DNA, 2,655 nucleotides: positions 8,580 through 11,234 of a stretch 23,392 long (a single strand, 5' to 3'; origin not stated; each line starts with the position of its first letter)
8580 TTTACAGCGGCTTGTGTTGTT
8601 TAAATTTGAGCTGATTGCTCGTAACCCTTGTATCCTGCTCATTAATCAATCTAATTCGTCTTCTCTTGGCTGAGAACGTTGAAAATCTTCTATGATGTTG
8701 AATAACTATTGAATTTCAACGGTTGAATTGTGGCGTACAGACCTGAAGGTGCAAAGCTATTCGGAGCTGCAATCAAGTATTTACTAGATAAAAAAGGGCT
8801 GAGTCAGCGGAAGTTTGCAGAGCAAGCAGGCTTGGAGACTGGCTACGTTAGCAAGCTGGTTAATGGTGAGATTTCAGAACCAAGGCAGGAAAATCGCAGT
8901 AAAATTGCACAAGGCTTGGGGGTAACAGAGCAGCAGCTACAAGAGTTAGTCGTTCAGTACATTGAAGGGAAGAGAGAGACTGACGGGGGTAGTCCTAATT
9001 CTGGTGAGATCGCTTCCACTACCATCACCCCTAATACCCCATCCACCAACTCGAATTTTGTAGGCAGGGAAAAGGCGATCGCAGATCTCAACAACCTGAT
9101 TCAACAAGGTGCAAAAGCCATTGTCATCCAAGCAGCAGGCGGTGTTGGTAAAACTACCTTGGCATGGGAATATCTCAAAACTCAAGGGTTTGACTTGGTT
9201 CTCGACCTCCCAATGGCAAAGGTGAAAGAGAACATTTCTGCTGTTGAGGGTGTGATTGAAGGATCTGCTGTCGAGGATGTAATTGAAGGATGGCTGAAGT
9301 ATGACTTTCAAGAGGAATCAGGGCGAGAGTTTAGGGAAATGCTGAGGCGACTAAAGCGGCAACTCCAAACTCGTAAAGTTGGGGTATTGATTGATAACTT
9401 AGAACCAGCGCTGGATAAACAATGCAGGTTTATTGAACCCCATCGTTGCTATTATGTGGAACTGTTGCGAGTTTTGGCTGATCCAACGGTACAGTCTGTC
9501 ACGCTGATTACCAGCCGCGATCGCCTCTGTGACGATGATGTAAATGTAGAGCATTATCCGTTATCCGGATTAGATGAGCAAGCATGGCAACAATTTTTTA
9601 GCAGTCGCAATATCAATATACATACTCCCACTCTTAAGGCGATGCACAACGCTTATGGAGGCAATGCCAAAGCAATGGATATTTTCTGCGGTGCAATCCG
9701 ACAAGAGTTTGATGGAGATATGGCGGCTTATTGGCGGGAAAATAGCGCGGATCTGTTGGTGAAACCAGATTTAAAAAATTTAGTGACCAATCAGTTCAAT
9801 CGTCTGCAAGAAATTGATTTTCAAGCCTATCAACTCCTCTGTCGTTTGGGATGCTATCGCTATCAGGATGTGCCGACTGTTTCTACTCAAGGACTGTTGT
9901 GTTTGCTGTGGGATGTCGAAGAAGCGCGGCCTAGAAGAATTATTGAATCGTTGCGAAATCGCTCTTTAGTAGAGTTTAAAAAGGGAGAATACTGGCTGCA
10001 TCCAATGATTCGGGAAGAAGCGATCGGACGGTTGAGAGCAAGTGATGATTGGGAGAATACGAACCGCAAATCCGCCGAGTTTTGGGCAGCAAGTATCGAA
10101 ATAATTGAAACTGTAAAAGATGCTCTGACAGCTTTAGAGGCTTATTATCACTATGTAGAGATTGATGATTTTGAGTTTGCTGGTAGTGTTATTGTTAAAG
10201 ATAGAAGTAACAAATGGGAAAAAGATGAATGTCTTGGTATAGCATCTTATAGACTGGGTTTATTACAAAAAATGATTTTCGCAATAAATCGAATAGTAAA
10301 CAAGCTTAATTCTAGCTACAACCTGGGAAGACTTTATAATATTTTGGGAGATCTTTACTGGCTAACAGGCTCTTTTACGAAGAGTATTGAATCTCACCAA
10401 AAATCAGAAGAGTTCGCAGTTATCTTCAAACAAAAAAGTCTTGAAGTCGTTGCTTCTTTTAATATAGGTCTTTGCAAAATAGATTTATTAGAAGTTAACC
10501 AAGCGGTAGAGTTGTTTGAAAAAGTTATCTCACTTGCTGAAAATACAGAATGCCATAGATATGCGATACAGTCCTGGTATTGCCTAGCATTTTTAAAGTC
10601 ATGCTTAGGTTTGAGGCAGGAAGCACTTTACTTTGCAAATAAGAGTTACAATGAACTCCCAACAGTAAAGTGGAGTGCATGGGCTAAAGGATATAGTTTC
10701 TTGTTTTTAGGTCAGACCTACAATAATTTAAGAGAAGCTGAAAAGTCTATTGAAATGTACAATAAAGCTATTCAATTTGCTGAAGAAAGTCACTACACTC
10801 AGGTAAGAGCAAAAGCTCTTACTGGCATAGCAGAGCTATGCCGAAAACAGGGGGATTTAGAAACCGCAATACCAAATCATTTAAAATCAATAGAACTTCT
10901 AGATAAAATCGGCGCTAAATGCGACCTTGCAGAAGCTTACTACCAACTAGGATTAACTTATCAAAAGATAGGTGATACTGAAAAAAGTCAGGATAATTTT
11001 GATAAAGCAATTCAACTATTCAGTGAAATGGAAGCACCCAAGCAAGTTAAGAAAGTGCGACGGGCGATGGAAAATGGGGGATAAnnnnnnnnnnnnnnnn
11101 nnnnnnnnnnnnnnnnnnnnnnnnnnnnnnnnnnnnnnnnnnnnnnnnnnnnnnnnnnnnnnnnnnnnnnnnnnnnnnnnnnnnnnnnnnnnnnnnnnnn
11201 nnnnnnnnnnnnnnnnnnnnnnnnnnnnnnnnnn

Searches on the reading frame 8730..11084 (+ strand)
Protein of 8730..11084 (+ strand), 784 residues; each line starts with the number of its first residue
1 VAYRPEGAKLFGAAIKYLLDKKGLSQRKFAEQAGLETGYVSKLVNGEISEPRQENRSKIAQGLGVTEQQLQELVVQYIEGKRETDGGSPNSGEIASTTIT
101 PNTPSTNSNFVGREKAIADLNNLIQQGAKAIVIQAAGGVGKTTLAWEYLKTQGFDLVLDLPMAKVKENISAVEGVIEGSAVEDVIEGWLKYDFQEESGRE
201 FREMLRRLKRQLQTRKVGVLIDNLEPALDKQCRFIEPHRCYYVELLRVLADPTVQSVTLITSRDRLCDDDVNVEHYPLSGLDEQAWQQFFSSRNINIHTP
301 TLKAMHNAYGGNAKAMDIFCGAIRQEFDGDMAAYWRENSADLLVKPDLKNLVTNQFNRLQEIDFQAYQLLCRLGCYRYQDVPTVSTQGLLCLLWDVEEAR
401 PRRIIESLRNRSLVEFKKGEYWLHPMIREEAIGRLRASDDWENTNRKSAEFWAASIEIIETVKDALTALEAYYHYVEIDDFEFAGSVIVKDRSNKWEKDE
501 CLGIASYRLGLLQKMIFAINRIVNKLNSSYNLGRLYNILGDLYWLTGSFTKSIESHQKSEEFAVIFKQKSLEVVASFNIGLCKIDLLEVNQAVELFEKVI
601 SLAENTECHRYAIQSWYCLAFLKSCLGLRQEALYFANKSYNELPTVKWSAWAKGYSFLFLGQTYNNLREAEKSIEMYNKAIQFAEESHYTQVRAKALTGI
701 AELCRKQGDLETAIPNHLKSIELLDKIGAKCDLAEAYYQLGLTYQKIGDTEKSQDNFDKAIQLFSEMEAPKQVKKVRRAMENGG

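Call 4: search_protein_families(library=pfam, proteins=[window:8730-11084:+], max_evalue=1)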
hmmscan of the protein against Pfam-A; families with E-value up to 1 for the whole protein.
window:8730-11084:+ (784 aa): 26 families (the best 25 are shown)
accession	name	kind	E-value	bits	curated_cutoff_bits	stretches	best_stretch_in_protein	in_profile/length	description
PF13424.12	TPR_12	-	1.7e-20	73.5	30.1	3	694-764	3-75/77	Tetratricopeptide repeat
PF13181.12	TPR_8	-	5.2e-19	67.2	25.7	2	734-763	1-30/34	Tetratricopeptide repeat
PF00515.34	TPR_1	-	9.5e-19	66.8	27.8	4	734-763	1-30/34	Tetratricopeptide repeat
PF07719.23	TPR_2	-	2.2e-12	46.5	27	1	734-764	1-31/34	Tetratricopeptide repeat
PF01381.28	HTH_3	-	2.6e-09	37.4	23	1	15-69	1-54/55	Helix-turn-helix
PF17874.7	TPR_MalT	-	2.8e-06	27.3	45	1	671-768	97-195/336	MalT-like TPR region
PF13174.12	TPR_6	-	5.5e-06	27.1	26.3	1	735-764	1-30/33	Tetratricopeptide repeat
PF13176.12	TPR_7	-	8.4e-06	25.9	27.9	0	696-719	1-24/36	Tetratricopeptide repeat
PF13443.12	HTH_26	-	0.00013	22.6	22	1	15-74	2-61/63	Cro/C1-type HTH DNA-binding domain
PF13560.12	HTH_31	-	0.0002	22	27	1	12-73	3-64/64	Helix-turn-helix domain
PF13191.12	AAA_16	-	0.00022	22.2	32.6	1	109-151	1-47/167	AAA ATPase domain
PF14938.12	SNAP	-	0.00035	20.6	25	1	668-769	49-150/282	Soluble NSF attachment protein, SNAP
PF12844.13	HTH_19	-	0.00038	20.8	30.2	1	12-70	1-58/64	Helix-turn-helix domain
PF10602.15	RPN7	-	0.00066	19.8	29.6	0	534-628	37-121/174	26S proteasome subunit RPN7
PF13428.12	TPR_14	-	0.0023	18.9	23.5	0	735-764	2-31/44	Tetratricopeptide repeat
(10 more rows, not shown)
